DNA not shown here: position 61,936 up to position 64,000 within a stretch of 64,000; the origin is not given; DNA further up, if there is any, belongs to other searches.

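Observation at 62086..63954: One ORF fuses a secreted two-domain multicopper oxidase to a complete ZIP metal permease through a Met-rich linker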

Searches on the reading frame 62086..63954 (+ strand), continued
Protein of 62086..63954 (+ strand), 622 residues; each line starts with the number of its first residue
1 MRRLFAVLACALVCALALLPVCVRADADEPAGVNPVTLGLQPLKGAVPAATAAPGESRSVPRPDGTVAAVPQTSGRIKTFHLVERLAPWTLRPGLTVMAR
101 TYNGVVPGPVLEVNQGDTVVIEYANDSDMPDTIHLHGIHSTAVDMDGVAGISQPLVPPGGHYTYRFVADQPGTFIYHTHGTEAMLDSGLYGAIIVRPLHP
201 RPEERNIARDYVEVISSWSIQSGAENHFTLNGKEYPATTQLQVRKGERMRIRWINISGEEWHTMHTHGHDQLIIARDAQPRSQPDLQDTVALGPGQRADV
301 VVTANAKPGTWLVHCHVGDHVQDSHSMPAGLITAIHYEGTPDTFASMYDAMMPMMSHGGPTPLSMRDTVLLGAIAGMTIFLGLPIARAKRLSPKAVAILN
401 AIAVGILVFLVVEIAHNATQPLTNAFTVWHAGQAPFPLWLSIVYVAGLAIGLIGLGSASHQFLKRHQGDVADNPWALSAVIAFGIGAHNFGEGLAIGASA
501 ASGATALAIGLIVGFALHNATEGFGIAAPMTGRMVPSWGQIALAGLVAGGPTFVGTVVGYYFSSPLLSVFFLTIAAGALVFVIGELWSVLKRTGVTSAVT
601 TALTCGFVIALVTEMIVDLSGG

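Call 45: fold_search(model_id=the predicted structure, library=pdb)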
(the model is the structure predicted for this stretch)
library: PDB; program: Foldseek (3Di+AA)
matches with E <= 10: 1270; with E <= 0.001: 586
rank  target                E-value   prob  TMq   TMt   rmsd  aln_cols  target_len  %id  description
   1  2zwn_B                1.7e-25  1.00  0.41  0.78   7.4       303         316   33  Crystal structure of the novel two-domain type laccase from a metagenome (released 2009-04-07)
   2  2zwn_A                2.8e-25  1.00  0.40  0.77   7.6       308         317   32  Crystal structure of the novel two-domain type laccase from a metagenome (released 2009-04-07)
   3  3g5w_A                4.1e-24  1.00  0.39  0.74   2.6       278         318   33  Crystal structure of Blue Copper Oxidase from Nitrosomonas europaea (released 2009-02-17)
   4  3gdc_A                6.4e-22  1.00  0.36  0.75   8.9       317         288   25  Crystal structure of multicopper oxidase (released 2010-03-09)
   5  3gdc_C                9.1e-22  1.00  0.36  0.76   8.9       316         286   26  Crystal structure of multicopper oxidase (released 2010-03-09)
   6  3gdc_B                1.2e-21  1.00  0.36  0.75   9.0       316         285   26  Crystal structure of multicopper oxidase (released 2010-03-09)
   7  7rab_A                4.7e-20  1.00  0.36  0.73   6.3       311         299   25  Crystal structure of a dodecameric multicopper oxidase from M. hydrothermalis in a cubic lattice (released 2021-10-20)
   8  7rab_F                9.3e-20  1.00  0.36  0.73   6.4       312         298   25  Crystal structure of a dodecameric multicopper oxidase from M. hydrothermalis in a cubic lattice (released 2021-10-20)
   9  9cck_C                1.2e-19  1.00  0.37  0.72   8.4       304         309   26  Multi-copper oxidase with a C-terminal cupredoxin domain from Nitrosopumilus maritimus (released 2025-02-05)
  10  9cck_A                1.2e-19  1.00  0.36  0.54   7.2       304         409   26  Multi-copper oxidase with a C-terminal cupredoxin domain from Nitrosopumilus maritimus (released 2025-02-05)
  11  3x1e                  1.6e-18  1.00  0.36  0.72   4.7       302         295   23  Structure of copper-containing nitrite reductase from Geobacillus thermodenitrificans without chloride (released 2015-11-18)
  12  1aoz_A                3.0e-18  1.00  0.37  0.42   7.1       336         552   22  REFINED CRYSTAL STRUCTURE OF ASCORBATE OXIDASE AT 1.9 ANGSTROMS RESOLUTION (released 1993-10-31)
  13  3wia_I                3.2e-18  1.00  0.35  0.77   3.8       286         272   23  Crystal structure of the N-terminal 1-37 residues deleted mutant of Geobacillus copper nitrite reductase (released 2014-07-23)
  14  9kwv                  3.4e-18  1.00  0.36  0.71   4.6       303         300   22  Structure of a D98N/C135A/G136A mutant copper-containing nitrite reductase in complex with nitrite (released 2025-06-11)
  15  6vow                  3.4e-18  1.00  0.35  0.52   4.0       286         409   23  Crystal structure of multi-copper oxidase from Pseudomonas Thermotolerans (released 2021-02-03)
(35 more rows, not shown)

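Call 47: find_related_loci(query=A2, collection=metagenome_contigs, flank=3000)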
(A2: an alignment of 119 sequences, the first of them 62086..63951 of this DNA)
Query A2 (622 aa) in metagenome_contigs; peptide patterns used: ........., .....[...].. (x = any residue, [..] = any of these).
563 stretches matched a pattern; 415 encode a relative of the query (tblastn E <= 1e-3); the best 80 are kept; 80 distinct loci.
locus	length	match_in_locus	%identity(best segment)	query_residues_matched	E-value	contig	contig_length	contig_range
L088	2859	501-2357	67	1-622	0e+0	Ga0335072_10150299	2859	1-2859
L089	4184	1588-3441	67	3-622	0e+0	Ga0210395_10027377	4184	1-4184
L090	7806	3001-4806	68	19-622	0e+0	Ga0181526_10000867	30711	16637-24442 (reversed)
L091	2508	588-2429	69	6-622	0e+0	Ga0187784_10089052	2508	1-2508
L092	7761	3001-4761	70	34-622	0e+0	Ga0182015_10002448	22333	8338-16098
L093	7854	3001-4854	67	3-622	0e+0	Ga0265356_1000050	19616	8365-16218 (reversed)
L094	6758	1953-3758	67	19-622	0e+0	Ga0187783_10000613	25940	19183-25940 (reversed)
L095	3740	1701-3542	69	6-622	0e+0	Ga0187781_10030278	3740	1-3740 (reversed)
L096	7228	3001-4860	67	1-622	0e+0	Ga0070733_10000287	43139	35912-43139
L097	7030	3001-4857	67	1-622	0e+0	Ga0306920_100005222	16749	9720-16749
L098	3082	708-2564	67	1-622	0e+0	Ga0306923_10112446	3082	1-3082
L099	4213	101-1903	67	20-622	0e+0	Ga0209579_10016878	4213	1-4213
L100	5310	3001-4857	66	1-622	0e+0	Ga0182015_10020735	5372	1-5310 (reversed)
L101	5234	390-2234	68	9-622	0e+0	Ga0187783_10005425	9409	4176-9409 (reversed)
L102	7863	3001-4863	65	1-622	0e+0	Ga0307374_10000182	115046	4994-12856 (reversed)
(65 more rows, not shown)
